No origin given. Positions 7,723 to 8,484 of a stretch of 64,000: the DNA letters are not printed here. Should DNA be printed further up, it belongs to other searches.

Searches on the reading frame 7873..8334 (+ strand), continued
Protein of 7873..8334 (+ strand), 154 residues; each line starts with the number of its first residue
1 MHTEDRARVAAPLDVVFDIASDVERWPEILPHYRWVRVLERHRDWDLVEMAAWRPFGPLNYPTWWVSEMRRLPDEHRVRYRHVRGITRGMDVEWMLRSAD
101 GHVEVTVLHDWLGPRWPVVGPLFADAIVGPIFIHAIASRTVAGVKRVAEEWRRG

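Call 49: find_encoding_contigs(protein=P0396, flank=9000, max_places=1)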
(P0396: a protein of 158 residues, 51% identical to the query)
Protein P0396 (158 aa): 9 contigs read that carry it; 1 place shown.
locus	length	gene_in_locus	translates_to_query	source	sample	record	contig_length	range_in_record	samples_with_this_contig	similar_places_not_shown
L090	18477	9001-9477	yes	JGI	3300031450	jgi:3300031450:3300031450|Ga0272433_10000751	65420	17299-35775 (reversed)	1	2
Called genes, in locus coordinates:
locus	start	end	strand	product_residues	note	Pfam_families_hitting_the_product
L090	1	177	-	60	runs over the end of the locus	-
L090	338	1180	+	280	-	PF22435:MRM3-like_sub_bind, PF08032:SpoU_sub_bind (weak), PF00588:SpoU_methylase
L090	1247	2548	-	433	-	PF07394:DUF1501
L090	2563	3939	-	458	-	PF08811:DUF1800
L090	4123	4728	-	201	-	-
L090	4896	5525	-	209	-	-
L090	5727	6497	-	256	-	PF13489:Methyltransf_23 (weak), PF13847:Methyltransf_31 (weak), PF08241:Methyltransf_11, PF08242:Methyltransf_12, PF13649:Methyltransf_25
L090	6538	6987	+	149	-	-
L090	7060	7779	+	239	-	PF01209:Ubie_methyltran, PF13847:Methyltransf_31, PF08241:Methyltransf_11, PF08242:Methyltransf_12 (weak), PF13649:Methyltransf_25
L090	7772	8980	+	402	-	PF00890:FAD_binding_2 (faint), PF01266:DAO (weak), PF01494:FAD_binding_3, PF05834:Lycopene_cycl (faint), PF07992:Pyr_redox_2 (weak), PF13450:NAD_binding_8 (faint), PF04820:Trp_halogenase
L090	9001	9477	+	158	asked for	PF10604:Polyketide_cyc2 (faint), PF03364:Polyketide_cyc (weak)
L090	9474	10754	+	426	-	PF00109:ketoacyl-synt, PF02801:Ketoacyl-synt_C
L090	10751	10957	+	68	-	-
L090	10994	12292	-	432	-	PF03200:Glyco_hydro_63 (faint), PF22422:MGH1-like_GH, PF01204:Trehalase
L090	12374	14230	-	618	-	PF00009:GTP_EFTU, PF01926:MMR_HSR1 (faint), PF22042:EF-G_D2 (weak), PF03144:GTP_EFTU_D2, PF00679:EFG_C, PF21018:BipA_C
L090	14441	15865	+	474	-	PF00884:Sulfatase (faint), PF01663:Phosphodiest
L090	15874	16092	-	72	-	-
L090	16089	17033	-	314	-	PF00376:MerR, PF13411:MerR_1, PF02607:B12-binding_2, PF02310:B12-binding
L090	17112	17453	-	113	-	PF13556:HTH_30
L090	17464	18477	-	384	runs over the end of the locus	PF13439:Glyco_transf_4, PF13579:Glyco_trans_4_4, PF20706:GT4-conflict, PF00534:Glycos_transf_1, PF13692:Glyco_trans_1_4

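Call 50: search_dna_similar(query=window:7873-8334:+, collection=plasmids, mode=protein, max_evalue=0.000001, max_rows=25)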
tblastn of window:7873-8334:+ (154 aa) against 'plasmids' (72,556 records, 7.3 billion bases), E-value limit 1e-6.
No match.
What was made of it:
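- Tried and rejected: There was no plasmid match to G4 (call 50).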

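Call 58: search_protein_families(library=ncbifam, proteins=[L085:8273-8995:+, L086:7297-7935:+, L087:286-993:+, L088:8300-9001:+, L090:7060-7776:+, L086:7925-9001:+, L087:990-2168:+, L088:10744-11907:+, L090:7772-8977:+, L090:10751-10954:+], max_evalue=0.00001)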
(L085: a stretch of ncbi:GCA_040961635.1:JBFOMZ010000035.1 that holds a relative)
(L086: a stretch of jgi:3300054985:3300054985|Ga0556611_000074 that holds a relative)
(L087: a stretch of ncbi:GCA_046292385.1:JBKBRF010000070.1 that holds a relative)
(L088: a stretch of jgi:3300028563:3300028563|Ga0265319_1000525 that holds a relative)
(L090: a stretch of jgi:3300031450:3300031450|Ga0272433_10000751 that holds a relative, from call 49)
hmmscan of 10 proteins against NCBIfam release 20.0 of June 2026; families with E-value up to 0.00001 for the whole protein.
L085:8273-8995:+ (241 aa): 18 families
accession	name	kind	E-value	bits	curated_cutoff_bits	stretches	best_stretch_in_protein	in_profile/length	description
NF004851.0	PRK06202.1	equivalog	1.7e-44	152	243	1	13-239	10-229/237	hypothetical protein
NF043040.1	corrin_prot_MT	hypoth_equivalog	2.9e-13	49.8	180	1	65-192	41-167/216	corrinoid protein-associated methyltransferase CpaM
NF001244.0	PRK00216.1-5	equivalog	3.7e-13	49.3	216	1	65-140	50-123/236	bifunctional demethylmenaquinone methyltransferase/2-methoxy-6-polyprenyl-1,4-benzoquinol methylase UbiE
NF045667.1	MTase_DVU1556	equivalog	4.5e-13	49.2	155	1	46-223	6-161/213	DVU_1556 family methyltransferase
TIGR01934.1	MenG_MenH_UbiE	subfamily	1.2e-12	47.6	158.35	1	64-142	38-113/223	ubiquinone/menaquinone biosynthesis methyltransferase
NF001242.0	PRK00216.1-3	equivalog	5.5e-11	42.4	351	1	50-145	56-150/258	bifunctional demethylmenaquinone methyltransferase/2-methoxy-6-polyprenyl-1,4-benzoquinol methylase UbiE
NF001240.0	PRK00216.1-1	equivalog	3e-10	39.6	378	1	40-156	39-154/251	bifunctional demethylmenaquinone methyltransferase/2-methoxy-6-polyprenyl-1,4-benzoquinol methylase UbiE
TIGR02072.1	BioC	equivalog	4.8e-09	36.4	184.95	1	48-152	17-114/244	malonyl-ACP O-methyltransferase BioC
TIGR01983.1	UbiG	equivalog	8.5e-09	35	102.95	1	66-224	50-202/228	bifunctional 2-polyprenyl-6-hydroxyphenol methylase/3-demethylubiquinol 3-O-methyltransferase UbiG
NF045823.1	PthPhpthDimycoMt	equivalog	3.7e-08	32.9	300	1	68-191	69-188/256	phthiotriol/phenolphthiotriol dimycocerosates methyltransferase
NF004452.0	PRK05785.1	equivalog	4.6e-08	32.8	207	1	63-147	49-122/228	hypothetical protein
NF045825.1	FAmtase_mtf2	equivalog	6.5e-08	32.1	400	1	68-191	61-180/248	fatty-acid O-methyltransferase Mtf2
NF047649.1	MTase_UXPK_star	exception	1.8e-07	30.5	460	1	69-174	81-185/283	methyltransferase/UXPK-star double selenoprotein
NF040539.1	AST_met_ArsM_2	exception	1.9e-06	28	240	1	67-170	58-163/262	putative arsinothricin biosynthesis methyltransferase ArsM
NF001243.0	PRK00216.1-4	equivalog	2.2e-06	27.2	235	1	67-145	49-126/237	demethylmenaquinone methyltransferase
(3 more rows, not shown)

L086:7297-7935:+ (213 aa): 17 families
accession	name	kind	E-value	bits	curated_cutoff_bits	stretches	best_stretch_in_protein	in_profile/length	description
NF004851.0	PRK06202.1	equivalog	2e-38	132.2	243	1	1-211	17-230/237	hypothetical protein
TIGR01934.1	MenG_MenH_UbiE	subfamily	3.2e-13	49.5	158.35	1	34-168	34-166/223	ubiquinone/menaquinone biosynthesis methyltransferase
TIGR02072.1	BioC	equivalog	4.2e-12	46.4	184.95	1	30-137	22-126/244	malonyl-ACP O-methyltransferase BioC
NF045667.1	MTase_DVU1556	equivalog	9.4e-12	44.8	155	1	38-136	21-112/213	DVU_1556 family methyltransferase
NF001244.0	PRK00216.1-5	equivalog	5e-11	42.3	216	1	35-168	44-178/236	bifunctional demethylmenaquinone methyltransferase/2-methoxy-6-polyprenyl-1,4-benzoquinol methylase UbiE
NF007610.0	PRK10258.1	equivalog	1.2e-10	41.1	342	1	30-139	33-134/251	malonyl-ACP O-methyltransferase BioC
NF004452.0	PRK05785.1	equivalog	1.3e-10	41.2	207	1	37-138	49-140/228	hypothetical protein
NF043040.1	corrin_prot_MT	hypoth_equivalog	3e-10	39.9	180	1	37-134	39-138/216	corrinoid protein-associated methyltransferase CpaM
TIGR02752.1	MenG_heptapren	equivalog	6.5e-10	38.9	419.85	1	38-155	44-161/231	demethylmenaquinone methyltransferase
NF001243.0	PRK00216.1-4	equivalog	6.6e-10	38.7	235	1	39-152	47-160/237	demethylmenaquinone methyltransferase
NF001241.0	PRK00216.1-2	equivalog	3e-09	36.9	327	1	38-138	50-142/231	demethylmenaquinone methyltransferase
NF045825.1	FAmtase_mtf2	equivalog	1.3e-08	34.4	400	1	38-138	57-153/248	fatty-acid O-methyltransferase Mtf2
NF045823.1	PthPhpthDimycoMt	equivalog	4.1e-08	32.7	300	1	41-139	68-162/256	phthiotriol/phenolphthiotriol dimycocerosates methyltransferase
NF041255.1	mycofact_MftM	equivalog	1.8e-07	30.8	200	1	14-141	116-239/289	mycofactocin oligosaccharide methyltransferase MftM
NF001242.0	PRK00216.1-3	equivalog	5.5e-07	29.2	351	1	38-162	69-194/258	bifunctional demethylmenaquinone methyltransferase/2-methoxy-6-polyprenyl-1,4-benzoquinol methylase UbiE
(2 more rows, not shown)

L087:286-993:+ (236 aa): 10 families
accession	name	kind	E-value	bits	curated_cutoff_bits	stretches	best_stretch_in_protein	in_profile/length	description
NF004851.0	PRK06202.1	equivalog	8.5e-49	166.1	243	1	4-231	10-230/237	hypothetical protein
NF045667.1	MTase_DVU1556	equivalog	4.3e-11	42.7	155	1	36-214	6-161/213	DVU_1556 family methyltransferase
TIGR02072.1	BioC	equivalog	4.3e-10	39.8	184.95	1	45-159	23-127/244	malonyl-ACP O-methyltransferase BioC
NF001244.0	PRK00216.1-5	equivalog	7.4e-10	38.5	216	1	59-158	51-147/236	bifunctional demethylmenaquinone methyltransferase/2-methoxy-6-polyprenyl-1,4-benzoquinol methylase UbiE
TIGR01934.1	MenG_MenH_UbiE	subfamily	1.6e-09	37.4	158.35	1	56-160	39-137/223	ubiquinone/menaquinone biosynthesis methyltransferase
NF008823.0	PRK11873.1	subfamily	1.2e-07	31.5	263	1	60-158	81-175/272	arsenite methyltransferase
NF043040.1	corrin_prot_MT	hypoth_equivalog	2.9e-07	30.1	180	1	59-158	44-141/216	corrinoid protein-associated methyltransferase CpaM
NF001243.0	PRK00216.1-4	equivalog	1.7e-06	27.6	235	1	59-171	50-158/237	demethylmenaquinone methyltransferase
NF007610.0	PRK10258.1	equivalog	4e-06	26.4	342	1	42-160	28-134/251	malonyl-ACP O-methyltransferase BioC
TIGR02752.1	MenG_heptapren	equivalog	5e-06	26.2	419.85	1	59-171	48-156/231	demethylmenaquinone methyltransferase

L088:8300-9001:+ (234 aa): 12 families
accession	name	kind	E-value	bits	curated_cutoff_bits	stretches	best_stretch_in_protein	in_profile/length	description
NF004851.0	PRK06202.1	equivalog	3.5e-44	151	243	1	7-232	11-229/237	hypothetical protein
TIGR01934.1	MenG_MenH_UbiE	subfamily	3.4e-14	52.7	158.35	1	51-160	32-136/223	ubiquinone/menaquinone biosynthesis methyltransferase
NF001244.0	PRK00216.1-5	equivalog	4.2e-13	49.1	216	1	52-160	42-148/236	bifunctional demethylmenaquinone methyltransferase/2-methoxy-6-polyprenyl-1,4-benzoquinol methylase UbiE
NF001242.0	PRK00216.1-3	equivalog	8.6e-12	45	351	1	44-160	57-170/258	bifunctional demethylmenaquinone methyltransferase/2-methoxy-6-polyprenyl-1,4-benzoquinol methylase UbiE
TIGR02752.1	MenG_heptapren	equivalog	1e-10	41.6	419.85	1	52-166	41-150/231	demethylmenaquinone methyltransferase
NF001243.0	PRK00216.1-4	equivalog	1e-10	41.4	235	1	52-163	43-149/237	demethylmenaquinone methyltransferase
TIGR02072.1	BioC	equivalog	2.1e-10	40.8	184.95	1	52-159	28-126/244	malonyl-ACP O-methyltransferase BioC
NF043040.1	corrin_prot_MT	hypoth_equivalog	4.8e-10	39.2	180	1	38-156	25-138/216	corrinoid protein-associated methyltransferase CpaM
NF001241.0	PRK00216.1-2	equivalog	1.4e-07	31.4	327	1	57-174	50-158/231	demethylmenaquinone methyltransferase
NF052510.1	methyltran_MpqE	exception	2.8e-07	30.1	335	1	53-160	41-146/234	methyl-plastoquinone biosynthesis methyltransferase MpqE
NF001240.0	PRK00216.1-1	equivalog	1.8e-06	27.2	378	1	59-160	64-163/251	bifunctional demethylmenaquinone methyltransferase/2-methoxy-6-polyprenyl-1,4-benzoquinol methylase UbiE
NF008823.0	PRK11873.1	subfamily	5.2e-06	26.1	263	1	54-160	75-176/272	arsenite methyltransferase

L090:7060-7776:+ (239 aa): 16 families
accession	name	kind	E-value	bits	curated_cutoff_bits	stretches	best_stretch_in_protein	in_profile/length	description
NF004851.0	PRK06202.1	equivalog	4.3e-44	150.7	243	1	6-230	7-228/237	hypothetical protein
TIGR01934.1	MenG_MenH_UbiE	subfamily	2.9e-12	46.4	158.35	1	58-162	39-139/223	ubiquinone/menaquinone biosynthesis methyltransferase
NF001244.0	PRK00216.1-5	equivalog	1.2e-10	41.2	216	1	59-162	49-151/236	bifunctional demethylmenaquinone methyltransferase/2-methoxy-6-polyprenyl-1,4-benzoquinol methylase UbiE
NF001243.0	PRK00216.1-4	equivalog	2e-10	40.4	235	1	59-165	48-152/237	demethylmenaquinone methyltransferase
TIGR02752.1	MenG_heptapren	equivalog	4e-10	39.6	419.85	1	59-163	46-148/231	demethylmenaquinone methyltransferase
NF041255.1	mycofact_MftM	equivalog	1.3e-08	34.5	200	1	94-162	172-239/289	mycofactocin oligosaccharide methyltransferase MftM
NF001241.0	PRK00216.1-2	equivalog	2.6e-08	33.8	327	1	58-161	51-144/231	demethylmenaquinone methyltransferase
NF004452.0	PRK05785.1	equivalog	2.6e-08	33.6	207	1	56-164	49-145/228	hypothetical protein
NF043040.1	corrin_prot_MT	hypoth_equivalog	2.6e-08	33.6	180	1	60-163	43-147/216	corrinoid protein-associated methyltransferase CpaM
TIGR02072.1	BioC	equivalog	1.6e-07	31.4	184.95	1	60-160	36-129/244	malonyl-ACP O-methyltransferase BioC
NF052510.1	methyltran_MpqE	exception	3.7e-07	29.8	335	1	59-163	47-150/234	methyl-plastoquinone biosynthesis methyltransferase MpqE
NF045667.1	MTase_DVU1556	equivalog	6e-07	29.1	155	1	41-159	6-114/213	DVU_1556 family methyltransferase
NF001242.0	PRK00216.1-3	equivalog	1.3e-06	28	351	1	59-159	71-170/258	bifunctional demethylmenaquinone methyltransferase/2-methoxy-6-polyprenyl-1,4-benzoquinol methylase UbiE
NF007610.0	PRK10258.1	equivalog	1.6e-06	27.6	342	1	50-162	34-136/251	malonyl-ACP O-methyltransferase BioC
NF047649.1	MTase_UXPK_star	exception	2.3e-06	26.9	460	1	61-138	80-157/283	methyltransferase/UXPK-star double selenoprotein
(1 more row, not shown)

L086:7925-9001:+ (359 aa): 63 families (the best 25 are shown)
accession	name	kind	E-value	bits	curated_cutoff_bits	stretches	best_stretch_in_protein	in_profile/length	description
TIGR02032.1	GG-red-SF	subfamily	1.3e-39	136.7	158.8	1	5-291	2-297/297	geranylgeranyl reductase family protein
NF049967.1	QhpG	equivalog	3.6e-25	88.7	240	1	6-323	1-317/423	flavin-dependent monooxygenase QhpG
NF045655.1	MkRedMenJ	equivalog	3.7e-23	82.1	700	1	3-172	4-174/406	menaquinone reductase MenJ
TIGR01988.1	Ubi-OHases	subfamily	3.2e-22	78.9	224.65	1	5-345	1-365/387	ubiquinone biosynthesis hydroxylase, UbiH/UbiF/VisC/COQ6 family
TIGR02023.1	BchP-ChlP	subfamily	4.6e-22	78.5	343.3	2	5-168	2-165/388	geranylgeranyl diphosphate reductase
NF033113.0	halo_ClmS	equivalog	5.2e-22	78.1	900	1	4-186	3-195/570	chloramphenicol-biosynthetic FADH2-dependent halogenase CmlS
NF004834.1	PRK06185.1-3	subfamily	2.8e-21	75.8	500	1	2-174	6-186/420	FAD-dependent oxidoreductase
NF004833.1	PRK06185.1-1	subfamily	1.7e-20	73.2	488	1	5-172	4-180/403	FAD-dependent oxidoreductase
NF004835.0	PRK06185.1-4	equivalog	3.4e-19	68.9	601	1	2-175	9-190/411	FAD-dependent oxidoreductase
NF005313.0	PRK06847.1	subfamily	6.4e-19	68.1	372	1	5-229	6-233/375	hypothetical protein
NF041080.1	DGGGPL_reductase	equivalog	2.3e-18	66.3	580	1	4-166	2-165/447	digeranylgeranylglycerophospholipid reductase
NF006092.0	PRK08244.1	equivalog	5.5e-18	64.9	644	1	2-223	1-224/494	monooxygenase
TIGR01984.1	UbiH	equivalog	1.6e-17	63.4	392.2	1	5-314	1-332/382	2-octaprenyl-6-methoxyphenyl hydroxylase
NF005452.0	PRK07045.1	equivalog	6.3e-17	61.5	397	2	3-221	5-230/388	putative monooxygenase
NF006593.0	PRK09126.1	equivalog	6.7e-17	61.4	420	2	1-36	2-37/393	5-demethoxyubiquinol-8 5-hydroxylase UbiM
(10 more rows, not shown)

L087:990-2168:+ (393 aa): 68 families (the best 25 are shown)
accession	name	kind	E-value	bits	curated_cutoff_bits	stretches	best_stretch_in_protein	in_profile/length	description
TIGR02032.1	GG-red-SF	subfamily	7.7e-44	150.5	158.8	1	3-307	2-297/297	geranylgeranyl reductase family protein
NF041160.1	DGGPL_Thplmales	equivalog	2.4e-31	109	780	1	3-326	5-329/396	digeranylgeranylglycerophospholipid reductase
NF049967.1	QhpG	equivalog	6.4e-27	94.5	240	1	4-330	1-308/423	flavin-dependent monooxygenase QhpG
NF041080.1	DGGGPL_reductase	equivalog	5.4e-24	84.9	580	1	3-165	3-161/447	digeranylgeranylglycerophospholipid reductase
NF004834.1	PRK06185.1-3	subfamily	1.8e-23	83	500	1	3-355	9-363/420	FAD-dependent oxidoreductase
TIGR02023.1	BchP-ChlP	subfamily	1.9e-23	83.1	343.3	2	3-175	2-169/388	geranylgeranyl diphosphate reductase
NF045655.1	MkRedMenJ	equivalog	2.6e-23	82.6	700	1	2-169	5-168/406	menaquinone reductase MenJ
NF004833.1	PRK06185.1-1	subfamily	1e-22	80.5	488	1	4-360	5-363/403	FAD-dependent oxidoreductase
NF004835.0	PRK06185.1-4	equivalog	2.1e-22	79.5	601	1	3-347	12-358/411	FAD-dependent oxidoreductase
TIGR01988.1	Ubi-OHases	subfamily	4.3e-22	78.5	224.65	1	3-342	1-349/387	ubiquinone biosynthesis hydroxylase, UbiH/UbiF/VisC/COQ6 family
NF033113.0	halo_ClmS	equivalog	4.7e-21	74.9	900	1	3-305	4-319/570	chloramphenicol-biosynthetic FADH2-dependent halogenase CmlS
NF004829.0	PRK06183.1-3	subfamily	9.3e-19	67.5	390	1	1-174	8-188/520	bifunctional 3-(3-hydroxy-phenyl)propionate/3-hydroxycinnamic acid hydroxylase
NF005313.0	PRK06847.1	subfamily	3.1e-18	65.9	372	1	2-329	5-334/375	hypothetical protein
NF038174.1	maturase_GoxB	equivalog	2.1e-15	56.7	400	1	3-124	2-122/358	glycine oxidase maturase GoxB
NF006593.0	PRK09126.1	equivalog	4.6e-15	55.4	420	2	2-34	5-37/393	5-demethoxyubiquinol-8 5-hydroxylase UbiM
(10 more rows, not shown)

L088:10744-11907:+ (388 aa): 46 families (the best 25 are shown)
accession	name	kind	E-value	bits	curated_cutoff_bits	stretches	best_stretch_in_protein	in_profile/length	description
TIGR02032.1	GG-red-SF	subfamily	1.2e-35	123.7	158.8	1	9-324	1-291/297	geranylgeranyl reductase family protein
NF045655.1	MkRedMenJ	equivalog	1.9e-20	73.2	700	1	7-333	3-317/406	menaquinone reductase MenJ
TIGR02023.1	BchP-ChlP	subfamily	1.1e-19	70.8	343.3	1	10-335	2-303/388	geranylgeranyl diphosphate reductase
NF049967.1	QhpG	equivalog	9.8e-19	67.5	240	1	11-330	1-286/423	flavin-dependent monooxygenase QhpG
NF038171.1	maturase_LodB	equivalog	1.1e-17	64.2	400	1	10-333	1-314/361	lysine-epsilon-oxidase maturase LodB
NF046068.1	AkvoneHdxseDnrF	equivalog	4e-16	59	650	1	11-327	1-319/439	aklavinone 12-hydroxylase DnrF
NF004829.0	PRK06183.1-3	subfamily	5.6e-16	58.4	390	1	5-181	5-181/520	bifunctional 3-(3-hydroxy-phenyl)propionate/3-hydroxycinnamic acid hydroxylase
NF005313.0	PRK06847.1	subfamily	5.9e-15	55.1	372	1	10-234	6-216/375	hypothetical protein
NF033113.0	halo_ClmS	equivalog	9.2e-15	54.1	900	1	9-330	3-321/570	chloramphenicol-biosynthetic FADH2-dependent halogenase CmlS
NF004832.0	PRK06184.1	subfamily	1.3e-14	53.9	476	1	5-181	3-177/506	hypothetical protein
TIGR01988.1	Ubi-OHases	subfamily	1.4e-14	53.7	224.65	1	10-331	1-313/387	ubiquinone biosynthesis hydroxylase, UbiH/UbiF/VisC/COQ6 family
NF006021.0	PRK08163.1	equivalog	6.9e-14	51.6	459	1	7-183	4-175/398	3-hydroxybenzoate 6-monooxygenase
NF005720.0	PRK07538.1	subfamily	7e-14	51.5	400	1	10-185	4-177/418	hypothetical protein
NF046069.1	AkvoneHdxseRdmE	equivalog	2.2e-13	49.9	700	1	11-327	1-320/521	aklavinone 12-hydroxylase RdmE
NF004834.1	PRK06185.1-3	subfamily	6.2e-13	48.3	500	1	6-332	5-321/420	FAD-dependent oxidoreductase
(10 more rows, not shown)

L090:7772-8977:+ (402 aa): 39 families (the best 25 are shown)
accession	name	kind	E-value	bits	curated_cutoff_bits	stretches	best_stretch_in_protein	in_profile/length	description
TIGR02032.1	GG-red-SF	subfamily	1.7e-41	142.8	158.8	1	5-314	1-296/297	geranylgeranyl reductase family protein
NF049967.1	QhpG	equivalog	2.4e-30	105.8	240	1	7-337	1-307/423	flavin-dependent monooxygenase QhpG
NF045655.1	MkRedMenJ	equivalog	3.1e-29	102.1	700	1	2-173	2-168/406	menaquinone reductase MenJ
NF041160.1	DGGPL_Thplmales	equivalog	2.7e-22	79.2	780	1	4-345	3-340/396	digeranylgeranylglycerophospholipid reductase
TIGR02023.1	BchP-ChlP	subfamily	1.2e-20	74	343.3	1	6-174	2-164/388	geranylgeranyl diphosphate reductase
NF033113.0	halo_ClmS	equivalog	6.2e-19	67.9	900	1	6-317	4-323/570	chloramphenicol-biosynthetic FADH2-dependent halogenase CmlS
NF041080.1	DGGGPL_reductase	equivalog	5.4e-18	65.1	580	1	4-173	1-165/447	digeranylgeranylglycerophospholipid reductase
NF004829.0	PRK06183.1-3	subfamily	1.8e-16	60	390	1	2-174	6-184/520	bifunctional 3-(3-hydroxy-phenyl)propionate/3-hydroxycinnamic acid hydroxylase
NF004834.1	PRK06185.1-3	subfamily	5.7e-15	55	500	1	5-176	8-181/420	FAD-dependent oxidoreductase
TIGR01988.1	Ubi-OHases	subfamily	8.8e-14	51.1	224.65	1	6-338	1-337/387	ubiquinone biosynthesis hydroxylase, UbiH/UbiF/VisC/COQ6 family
NF038171.1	maturase_LodB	equivalog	3.8e-13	49.2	400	1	6-314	1-310/361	lysine-epsilon-oxidase maturase LodB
NF005788.0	PRK07608.1-3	equivalog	1.5e-12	47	478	1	4-355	2-355/388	UbiH/UbiF family hydroxylase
NF008519.0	PRK11445.1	equivalog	2e-12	47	303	1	3-171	2-165/355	FAD-binding protein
NF041385.1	Dggglyphlred_Halo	equivalog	2.6e-12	46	700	1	148-335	135-335/405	digeranylgeranylglycerophospholipid reductase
NF004832.0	PRK06184.1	subfamily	3.2e-12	46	476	1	3-230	5-236/506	hypothetical protein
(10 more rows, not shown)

L090:10751-10954:+ (68 aa): 0 families
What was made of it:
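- Tried and rejected: Rejected: BioC scores of 31-46 bits are far below cutoff (call 58).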
